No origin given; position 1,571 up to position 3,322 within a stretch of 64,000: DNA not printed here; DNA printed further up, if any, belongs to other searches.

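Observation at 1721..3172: G-alpha-like protein lacking the switch II DVGGQ motif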

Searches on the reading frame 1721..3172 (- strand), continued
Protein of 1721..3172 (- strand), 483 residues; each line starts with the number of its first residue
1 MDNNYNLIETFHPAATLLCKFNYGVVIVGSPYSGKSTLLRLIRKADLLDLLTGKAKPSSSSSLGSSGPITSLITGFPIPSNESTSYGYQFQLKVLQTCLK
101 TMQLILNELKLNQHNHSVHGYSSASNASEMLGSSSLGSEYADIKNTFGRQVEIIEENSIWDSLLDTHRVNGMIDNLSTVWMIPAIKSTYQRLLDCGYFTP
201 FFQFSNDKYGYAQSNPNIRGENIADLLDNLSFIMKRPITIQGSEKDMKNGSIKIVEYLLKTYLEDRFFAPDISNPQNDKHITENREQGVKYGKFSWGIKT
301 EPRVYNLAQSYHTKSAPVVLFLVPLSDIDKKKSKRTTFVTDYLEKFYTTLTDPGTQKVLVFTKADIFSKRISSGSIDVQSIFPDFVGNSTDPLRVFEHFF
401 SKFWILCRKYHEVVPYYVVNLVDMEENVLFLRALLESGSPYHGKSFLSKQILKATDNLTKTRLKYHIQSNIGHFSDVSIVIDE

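Call 36: find_homologous_proteins(query=P0007, max_evalue=1e-10)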
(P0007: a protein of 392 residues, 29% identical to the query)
Query P0007 (392 aa): 175 proteins with E <= 1e-10 among 3564 candidates; the best 120 are listed.
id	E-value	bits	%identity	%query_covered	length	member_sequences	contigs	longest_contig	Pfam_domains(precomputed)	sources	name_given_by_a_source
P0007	1.6e-257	872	100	100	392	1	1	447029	PF00025.28,PF00503.27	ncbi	ncbi:hypothetical protein ABK040_002026 [Willaertia magna]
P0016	7.7e-55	205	37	80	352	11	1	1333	PF00025.28,PF00503.27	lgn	-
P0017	3.2e-53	199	36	81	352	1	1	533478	PF00025.28,PF00503.27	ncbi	ncbi:hypothetical protein ABK040_010116 [Willaertia magna]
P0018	1.1e-51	194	37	73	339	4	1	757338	PF00025.28,PF00503.27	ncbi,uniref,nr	ncbi:hypothetical protein FDP41_005809 [Naegleria fowleri]|uniref:Uncharacterized protein n=1 Tax=Na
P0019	1.6e-46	177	33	82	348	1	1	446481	PF00025.28,PF00503.27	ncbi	ncbi:hypothetical protein ABK040_009715 [Willaertia magna]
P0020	6.7e-46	175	33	83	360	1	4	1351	PF00025.28,PF00503.27,PF04670.19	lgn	-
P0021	4.5e-42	162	34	79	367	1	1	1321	PF00025.28,PF00503.27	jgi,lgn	-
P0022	7.5e-42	162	35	69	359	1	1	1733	PF00503.27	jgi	-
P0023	2.7e-41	160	35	77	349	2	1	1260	PF00025.28,PF00503.27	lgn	-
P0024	3.0e-41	160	34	77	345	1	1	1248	PF00025.28,PF00503.27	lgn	-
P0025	6.0e-41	159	37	64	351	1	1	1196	PF00025.28,PF00503.27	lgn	-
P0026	7.2e-41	159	32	81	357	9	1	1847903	PF00025.28,PF00503.27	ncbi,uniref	ncbi:uncharacterized protein L201_005768 [Kwoniella dendrophila CBS 6074]|uniref:Guanine nucleotide-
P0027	2.8e-40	157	32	77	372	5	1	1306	PF00025.28,PF00503.27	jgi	-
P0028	2.9e-40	157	33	80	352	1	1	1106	PF00025.28,PF00503.27,PF04670.19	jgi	jgi:GTPase SAR1 family protein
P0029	3.0e-40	156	33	79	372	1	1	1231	PF00025.28,PF00503.27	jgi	-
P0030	7.1e-39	152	33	80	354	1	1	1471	PF00025.28,PF00503.27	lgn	-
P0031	1.1e-38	151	32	77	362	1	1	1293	PF00025.28,PF00503.27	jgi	-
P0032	1.2e-38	151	32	79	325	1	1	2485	PF00025.28,PF00503.27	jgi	jgi:guanine nucleotide-binding protein G(o) subunit alpha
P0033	2.3e-38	150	33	77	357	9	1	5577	PF00025.28,PF00503.27,PF04670.19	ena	-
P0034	2.8e-38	150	36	65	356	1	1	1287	PF00025.28,PF00503.27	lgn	-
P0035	3.3e-38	150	31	84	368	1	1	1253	PF00025.28,PF00503.27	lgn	-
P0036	3.3e-38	150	32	83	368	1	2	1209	PF00025.28,PF00503.27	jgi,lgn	-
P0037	3.6e-38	150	32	78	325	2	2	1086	PF00025.28,PF00503.27,PF04670.19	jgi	-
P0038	5.7e-38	149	36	66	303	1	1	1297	PF00025.28,PF00503.27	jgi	-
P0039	6.4e-38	149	34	82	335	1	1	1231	PF00025.28,PF00503.27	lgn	-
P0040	6.4e-38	149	34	74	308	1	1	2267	PF00025.28,PF00503.27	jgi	jgi:hypothetical protein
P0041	1.3e-37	148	34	69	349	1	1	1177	PF00025.28,PF00503.27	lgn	-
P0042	4.0e-37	146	35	72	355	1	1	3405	PF00025.28,PF00503.27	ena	-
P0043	5.7e-37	146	35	70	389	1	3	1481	PF00025.28,PF00503.27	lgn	-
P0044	6.5e-37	146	34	83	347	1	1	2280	PF00025.28,PF00503.27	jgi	jgi:GTPase SAR1 family protein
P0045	7.6e-37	145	32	78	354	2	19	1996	PF00025.28,PF00503.27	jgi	-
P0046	8.2e-37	145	30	83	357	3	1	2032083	PF00025.28,PF00503.27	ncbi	ncbi:hypothetical protein IAU59_007024 [Kwoniella sp. CBS 9459]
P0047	1.2e-36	145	32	74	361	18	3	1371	PF00025.28,PF00503.27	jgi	-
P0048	1.5e-36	144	31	81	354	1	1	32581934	PF00025.28,PF00503.27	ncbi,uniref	ncbi:guanine nucleotide-binding protein subunit alpha-14-like [Halichoeres trimaculatus]|uniref:guan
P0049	1.6e-36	144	33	70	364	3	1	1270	PF00025.28,PF00503.27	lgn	-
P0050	1.8e-36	144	34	73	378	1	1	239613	PF00025.28,PF00503.27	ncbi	ncbi:MAG: hypothetical protein MHM6MM_000671 [Cercozoa sp. M6MM]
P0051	2.0e-36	144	31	84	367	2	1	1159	PF00025.28,PF00503.27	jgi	jgi:GTPase SAR1 family protein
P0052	4.4e-36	143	31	80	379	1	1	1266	PF00025.28,PF00503.27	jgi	jgi:GTPase SAR1 family protein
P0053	6.5e-36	142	34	78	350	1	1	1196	PF00025.28,PF00503.27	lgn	-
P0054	1.1e-35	141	36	71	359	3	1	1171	PF00025.28,PF00503.27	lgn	-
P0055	1.5e-35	141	31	79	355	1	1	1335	PF00025.28,PF00503.27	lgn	-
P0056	1.7e-35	141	34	65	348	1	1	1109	PF00025.28,PF00503.27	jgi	-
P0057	2.0e-35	141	31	79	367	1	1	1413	PF00025.28,PF00503.27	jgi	-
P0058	2.1e-35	141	33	74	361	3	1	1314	PF00025.28,PF00503.27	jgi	-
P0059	2.3e-35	140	32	79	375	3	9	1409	PF00025.28,PF00503.27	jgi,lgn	jgi:guanine nucleotide-binding protein G(i) subunit alpha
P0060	3.1e-35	140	34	77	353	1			PF00025.28,PF00503.27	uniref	uniref:Guanine nucleotide-binding protein alpha-1 subunit n=1 Tax=Hirondellea gigas TaxID=1518452 Re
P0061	3.7e-35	140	33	74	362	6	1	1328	PF00025.28,PF00503.27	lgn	-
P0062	4.2e-35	140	32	78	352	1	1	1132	PF00025.28,PF00503.27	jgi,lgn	-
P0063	5.4e-35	139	32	78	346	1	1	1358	PF00025.28,PF00503.27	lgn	-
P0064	7.2e-35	139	31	73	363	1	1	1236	PF00025.28,PF00503.27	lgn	-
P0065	8.7e-35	139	32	78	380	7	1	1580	PF00025.28,PF00503.27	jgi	-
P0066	9.4e-35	138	33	76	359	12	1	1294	PF00025.28,PF00503.27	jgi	-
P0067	1.8e-34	137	32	80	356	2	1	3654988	PF00025.28,PF00503.27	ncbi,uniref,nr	ncbi:hypothetical protein L596_026097 [Steinernema carpocapsae]|uniref:Uncharacterized protein n=1 T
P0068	2.0e-34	137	30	80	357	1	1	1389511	PF00025.28,PF00503.27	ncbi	ncbi:hypothetical protein IAU60_004447 [Kwoniella sp. DSM 27419]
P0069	2.2e-34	137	32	74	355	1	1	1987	PF00025.28,PF00503.27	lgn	-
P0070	3.6e-34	137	32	74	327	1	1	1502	PF00025.28,PF00503.27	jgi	-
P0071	3.8e-34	136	32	77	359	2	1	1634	PF00025.28,PF00503.27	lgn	-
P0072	6.3e-34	136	33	78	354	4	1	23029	PF00025.28,PF00503.27,PF04670.19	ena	-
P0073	1.0e-33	135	31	82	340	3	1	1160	PF00025.28,PF00503.27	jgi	-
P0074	1.5e-33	134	31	73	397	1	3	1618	PF00025.28,PF00503.27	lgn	-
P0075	1.6e-33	134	29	78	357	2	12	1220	PF00025.28,PF00503.27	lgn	-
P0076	1.8e-33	134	31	82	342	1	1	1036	PF00025.28,PF00503.27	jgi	-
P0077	1.8e-33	134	28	84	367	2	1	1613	PF00025.28,PF00503.27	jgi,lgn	-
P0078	2.2e-33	134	31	73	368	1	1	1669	PF00025.28,PF00503.27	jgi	-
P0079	2.9e-33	133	32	78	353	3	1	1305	PF00025.28,PF00503.27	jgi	-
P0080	4.6e-33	133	31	79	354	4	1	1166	PF00025.28,PF00503.27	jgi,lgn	-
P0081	6.5e-33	132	31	82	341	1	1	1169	PF00025.28,PF00503.27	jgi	-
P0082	1.5e-32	131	29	84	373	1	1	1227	PF00025.28,PF00503.27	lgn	-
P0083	4.2e-32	130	32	73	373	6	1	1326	PF00025.28,PF00503.27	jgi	-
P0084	5.0e-32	129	29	88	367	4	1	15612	PF00025.28,PF00503.27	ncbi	-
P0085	5.1e-32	129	33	79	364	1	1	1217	PF00025.28,PF00503.27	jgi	-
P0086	6.1e-32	129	30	82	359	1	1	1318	PF00025.28,PF00503.27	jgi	-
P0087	6.9e-32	129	34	71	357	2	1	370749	PF00025.28,PF00503.27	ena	-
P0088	7.1e-32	129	28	84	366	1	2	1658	PF00025.28,PF00503.27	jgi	-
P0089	9.1e-32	129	34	65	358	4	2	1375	PF00025.28,PF00503.27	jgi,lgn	-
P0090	1.1e-31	128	31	77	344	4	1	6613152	PF00025.28,PF00503.27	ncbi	ncbi:hypothetical protein EMCRGX_G030633 [Ephydatia muelleri]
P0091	1.2e-31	128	31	75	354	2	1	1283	PF00025.28,PF00503.27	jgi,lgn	-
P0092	1.4e-31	128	37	59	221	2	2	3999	PF00025.28,PF00503.27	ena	-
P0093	1.6e-31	128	29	87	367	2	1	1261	PF00025.28,PF00503.27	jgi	-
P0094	2.8e-31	127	31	79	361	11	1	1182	PF00025.28,PF00503.27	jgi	-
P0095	2.8e-31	127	33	65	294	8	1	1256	PF00025.28,PF00503.27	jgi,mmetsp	mmetsp:Transcript_18691/g.29713 ORF Transcript_18691/g.29713 Transcript_18691/m.29713 type:complete 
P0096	2.9e-31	127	29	84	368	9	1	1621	PF00025.28,PF00503.27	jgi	-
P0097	3.7e-31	127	31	67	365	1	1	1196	PF00025.28,PF00503.27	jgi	jgi:GTPase SAR1 family protein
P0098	4.5e-31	126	30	82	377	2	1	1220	PF00025.28,PF00503.27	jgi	-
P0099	4.7e-31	126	31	77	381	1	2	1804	PF00025.28,PF00503.27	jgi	-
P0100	5.0e-31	126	31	68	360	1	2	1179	PF00025.28,PF00503.27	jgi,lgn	-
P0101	5.6e-31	126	29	84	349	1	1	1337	PF00025.28,PF00503.27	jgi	-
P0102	5.6e-31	126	31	77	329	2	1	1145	PF00025.28,PF00503.27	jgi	-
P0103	5.9e-31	126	31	76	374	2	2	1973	PF00025.28,PF00503.27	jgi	-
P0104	7.1e-31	126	30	78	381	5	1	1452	PF00025.28,PF00503.27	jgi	-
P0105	7.9e-31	125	32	78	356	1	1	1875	PF00025.28,PF00503.27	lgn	-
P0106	8.2e-31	125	30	73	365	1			PF00025.28,PF00503.27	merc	-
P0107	9.1e-31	125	30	79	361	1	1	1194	PF00025.28,PF00503.27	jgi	-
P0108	9.2e-31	125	32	75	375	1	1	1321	PF00025.28,PF00503.27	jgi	-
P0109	1.1e-30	125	31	76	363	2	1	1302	PF00025.28,PF00503.27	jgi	-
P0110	1.3e-30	125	31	83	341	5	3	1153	PF00025.28,PF00503.27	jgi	-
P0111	2.2e-30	124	34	66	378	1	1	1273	PF00025.28,PF00503.27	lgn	-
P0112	2.4e-30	124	31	79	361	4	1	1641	PF00025.28,PF00503.27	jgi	-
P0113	3.0e-30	124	31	78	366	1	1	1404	PF00025.28,PF00503.27,PF04670.19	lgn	-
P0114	3.6e-30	123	30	74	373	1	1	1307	PF00025.28,PF00503.27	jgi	-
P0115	3.9e-30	123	31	72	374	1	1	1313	PF00025.28,PF00503.27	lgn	-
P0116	4.4e-30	123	30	77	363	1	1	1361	PF00025.28,PF00503.27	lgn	-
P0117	7.1e-30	122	30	82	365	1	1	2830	PF00025.28,PF00503.27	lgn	-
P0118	1.1e-29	122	31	65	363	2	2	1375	PF00025.28,PF00503.27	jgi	-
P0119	1.4e-29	121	30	74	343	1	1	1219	PF00025.28,PF00503.27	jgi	-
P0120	1.8e-29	121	29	79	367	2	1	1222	PF00025.28,PF00503.27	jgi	-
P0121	2.4e-29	121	30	85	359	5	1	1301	PF00025.28,PF00503.27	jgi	-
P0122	2.5e-29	121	29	73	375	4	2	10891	PF00025.28,PF00503.27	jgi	jgi:GTPase SAR1 family protein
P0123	2.7e-29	120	32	68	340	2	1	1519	PF00025.28,PF00503.27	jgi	-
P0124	2.8e-29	120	32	74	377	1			PF00025.28,PF00503.27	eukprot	eukprot:gb/GEZN01006911.1/.p1 GENE.gb/GEZN01006911.1/~~gb/GEZN01006911.1/.p1 ORF type:complete len:3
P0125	3.8e-29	120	28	88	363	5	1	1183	PF00025.28,PF00503.27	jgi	-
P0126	4.0e-29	120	34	67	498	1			PF00503.27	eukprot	eukprot:gene10076-2497_t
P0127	5.5e-29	119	32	69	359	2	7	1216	PF00025.28,PF00503.27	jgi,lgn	-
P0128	5.8e-29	119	31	83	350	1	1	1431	PF00025.28,PF00503.27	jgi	-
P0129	5.9e-29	119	31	73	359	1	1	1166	PF00025.28,PF00503.27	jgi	-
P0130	6.0e-29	119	28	65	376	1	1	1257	PF00025.28,PF00503.27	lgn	-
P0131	6.3e-29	119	31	76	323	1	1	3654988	PF00025.28,PF00503.27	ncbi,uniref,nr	ncbi:hypothetical protein L596_026097 [Steinernema carpocapsae]|uniref:Uncharacterized protein n=1 T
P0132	9.8e-29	119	31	69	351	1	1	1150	PF00025.28,PF00503.27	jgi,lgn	-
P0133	1.1e-28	118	30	74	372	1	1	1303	PF00025.28,PF00503.27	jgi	-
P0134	1.4e-28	118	33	70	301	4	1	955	PF00025.28,PF00503.27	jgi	-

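Call 56: predict_structure(alignment_id=A5)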
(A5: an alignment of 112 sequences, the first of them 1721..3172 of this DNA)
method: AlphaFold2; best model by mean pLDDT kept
length: 483 residues; sequences in the alignment: 112
mean_pLDDT: 70.1   pTM: 0.65
mean pLDDT of the five models: 70.1, 69.3, 69.2, 69.3, 68.8
residues with pLDDT >= 90: 147; 70-90: 121; 50-70: 81; < 50: 134
segments of 3 or more residues with pLDDT < 50: 1-19, 58-82, 119-125, 199-217, 264-313, 472-474
pLDDT, mean of each block of 10 residues (from residue 1): 36 42 81 86 69 52 38 36 66 89 92 70 49 68 96 87 82 95 94 65 41 46 86 74 52 54 42 36 38 40 39 70 94 83 94 91 94 94 96 96 95 93 86 71 70 79 71 49 54
secondary structure, 60 per line:
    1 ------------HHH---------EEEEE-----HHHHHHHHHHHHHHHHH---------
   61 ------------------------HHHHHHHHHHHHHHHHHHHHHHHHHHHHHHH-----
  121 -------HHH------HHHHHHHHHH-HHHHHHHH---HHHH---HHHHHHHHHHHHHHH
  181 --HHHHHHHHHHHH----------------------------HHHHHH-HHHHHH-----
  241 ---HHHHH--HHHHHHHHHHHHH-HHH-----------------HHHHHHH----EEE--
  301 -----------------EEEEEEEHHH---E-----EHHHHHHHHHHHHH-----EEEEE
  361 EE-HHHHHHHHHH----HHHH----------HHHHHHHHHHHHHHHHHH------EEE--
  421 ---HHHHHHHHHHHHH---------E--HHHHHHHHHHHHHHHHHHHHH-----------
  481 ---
elements in order: E25-29 H35-51 H85-115 H137-146 H148-155 H159-162 H166-180 H183-194 H223-228 H230-235 H244-248 H251-263 H285-291 E296-298 E318-324 H338-350 E356-362 H364-373 H378-381 H392-409 E416-418 H424-436 H449-469

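Call 58: fold_search(model_id=the predicted structure, library=pdb)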
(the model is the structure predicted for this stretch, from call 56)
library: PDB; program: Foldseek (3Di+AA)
matches with E <= 10: 729; with E <= 0.001: 167
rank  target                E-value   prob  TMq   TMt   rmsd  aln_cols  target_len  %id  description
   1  5do9_A                3.2e-08  1.00  0.36  0.50   8.4       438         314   14  Structure of regulator of G protein signaling 8 (RGS8) in complex with AlF4-activated Galpha-q (released 2016-01-20)
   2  5do9_E                4.2e-08  1.00  0.35  0.49   9.7       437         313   14  Structure of regulator of G protein signaling 8 (RGS8) in complex with AlF4-activated Galpha-q (released 2016-01-20)
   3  3ab3_C                5.1e-08  1.00  0.35  0.49   9.5       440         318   12  Crystal structure of p115RhoGEF RGS domain in complex with G alpha 13 (released 2010-12-29)
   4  7sq2_A                6.2e-08  1.00  0.36  0.50  10.8       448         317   12  Reprocessed and refined structure of Phospholipase C-beta and Gq signaling complex (released 2021-11-17)
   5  3ab3_A                1.0e-07  1.00  0.36  0.49  10.6       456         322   12  Crystal structure of p115RhoGEF RGS domain in complex with G alpha 13 (released 2010-12-29)
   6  2bcj_Q                1.1e-07  1.00  0.36  0.51   8.7       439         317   13  Crystal Structure of G Protein-Coupled Receptor Kinase 2 in Complex with Galpha-q and Gbetagamma Subunits (released 2005-12-20)
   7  3cx7_A                1.1e-07  1.00  0.36  0.49   9.6       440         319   12  Crystal Structure of PDZRhoGEF rgRGS Domain in a Complex with Galpha-13 Bound to GDP-AlF4 (released 2008-10-28)
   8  1zcb                  1.3e-07  1.00  0.39  0.55   9.9       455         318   13  Crystal structure of G alpha 13 in complex with GDP (released 2005-11-15)
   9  7w3z_B                1.5e-07  1.00  0.33  0.41  14.0       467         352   13  Cryo-EM Structure of Human Gastrin Releasing Peptide Receptor in complex with the agonist Gastrin Releasing Peptide an (released 2023-02-22)
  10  4ekd_A                2.1e-07  1.00  0.35  0.49   9.9       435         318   14  Structure of human regulator of G protein signaling 2 (RGS2) in complex with murine Galpha-q(R183C) (released 2013-01-30)
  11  6ne6                  2.2e-07  1.00  0.36  0.49   9.9       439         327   14  Crystal Structure of heterotrimeric G-protein alpha subunit Galpha7 from Naegleria fowleri (released 2019-12-18)
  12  2rgn_A                2.3e-07  1.00  0.36  0.49  11.9       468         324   14  Crystal Structure of p63RhoGEF complex with Galpha-q and RhoA (released 2008-01-15)
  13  3cx6_A                2.4e-07  1.00  0.37  0.51   8.7       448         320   12  Crystal Structure of PDZRhoGEF rgRGS Domain in a Complex with Galpha-13 Bound to GDP (released 2008-10-28)
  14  4qj5_A                2.4e-07  1.00  0.36  0.51   9.7       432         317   14  Structure of a fragment of human phospholipase C-beta3 delta472-581, bound to IP3 and in complex with Galphaq (released 2014-10-22)
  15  4gnk_A                2.4e-07  1.00  0.35  0.47   9.9       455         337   14  Crystal structure of Galphaq in complex with full-length human PLCbeta3 (released 2013-02-06)
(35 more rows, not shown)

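Call 59: find_encoding_contigs(protein=P0004, flank=4000, max_places=3)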
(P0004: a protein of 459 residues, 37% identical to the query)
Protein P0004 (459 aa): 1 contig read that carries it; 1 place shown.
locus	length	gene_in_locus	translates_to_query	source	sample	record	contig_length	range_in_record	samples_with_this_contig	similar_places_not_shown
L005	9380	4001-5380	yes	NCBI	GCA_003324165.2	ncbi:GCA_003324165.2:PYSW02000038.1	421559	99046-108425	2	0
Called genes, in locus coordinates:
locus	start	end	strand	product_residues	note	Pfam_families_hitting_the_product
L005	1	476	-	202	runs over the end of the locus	-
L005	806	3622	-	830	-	PF00501:AMP-binding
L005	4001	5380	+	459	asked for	PF00503:G-alpha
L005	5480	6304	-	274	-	-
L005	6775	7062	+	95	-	PF25701:RRM_YTH1 (weak), PF00076:RRM_1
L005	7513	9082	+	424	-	PF00168:C2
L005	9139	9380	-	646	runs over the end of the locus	PF00989:PAS (faint), PF13426:PAS_9 (faint), PF00211:Guanylate_cyc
